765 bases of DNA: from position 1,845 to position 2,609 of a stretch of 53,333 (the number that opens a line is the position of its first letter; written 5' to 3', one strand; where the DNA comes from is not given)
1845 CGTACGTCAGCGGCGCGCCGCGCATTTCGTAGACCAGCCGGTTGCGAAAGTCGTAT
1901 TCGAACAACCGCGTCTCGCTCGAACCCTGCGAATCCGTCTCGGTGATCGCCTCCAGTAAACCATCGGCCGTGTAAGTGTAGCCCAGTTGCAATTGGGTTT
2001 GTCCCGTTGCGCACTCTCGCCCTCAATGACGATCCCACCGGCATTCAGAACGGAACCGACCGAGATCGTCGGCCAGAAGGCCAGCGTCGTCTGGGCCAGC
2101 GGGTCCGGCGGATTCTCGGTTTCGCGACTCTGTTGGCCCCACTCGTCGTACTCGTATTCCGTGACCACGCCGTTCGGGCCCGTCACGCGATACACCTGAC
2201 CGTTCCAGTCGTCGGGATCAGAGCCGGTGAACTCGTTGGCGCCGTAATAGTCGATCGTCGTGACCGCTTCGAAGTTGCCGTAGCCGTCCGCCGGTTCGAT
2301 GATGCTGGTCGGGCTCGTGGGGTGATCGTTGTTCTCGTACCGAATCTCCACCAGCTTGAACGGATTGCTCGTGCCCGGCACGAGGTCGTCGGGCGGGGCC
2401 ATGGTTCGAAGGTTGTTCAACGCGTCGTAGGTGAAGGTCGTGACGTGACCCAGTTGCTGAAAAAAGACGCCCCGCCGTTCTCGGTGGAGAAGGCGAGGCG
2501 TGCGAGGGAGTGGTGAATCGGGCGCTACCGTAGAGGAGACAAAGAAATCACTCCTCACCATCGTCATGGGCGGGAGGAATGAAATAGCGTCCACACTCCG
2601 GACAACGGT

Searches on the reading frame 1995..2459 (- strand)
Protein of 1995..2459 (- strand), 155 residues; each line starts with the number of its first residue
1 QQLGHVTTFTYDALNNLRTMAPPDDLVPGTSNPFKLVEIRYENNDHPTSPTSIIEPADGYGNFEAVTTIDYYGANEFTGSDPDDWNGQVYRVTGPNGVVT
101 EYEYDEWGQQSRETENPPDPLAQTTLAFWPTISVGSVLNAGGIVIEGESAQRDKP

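Call 7: search_protein_families(library=pfam, proteins=[window:1995-2459:-], max_evalue=0.1)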
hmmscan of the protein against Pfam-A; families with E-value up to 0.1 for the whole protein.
window:1995-2459:- (155 aa): 1 family
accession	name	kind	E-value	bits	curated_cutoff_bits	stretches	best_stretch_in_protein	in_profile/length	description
PF05593.20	RHS_repeat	-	7.4e-11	42.6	22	2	86-114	4-32/38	RHS Repeat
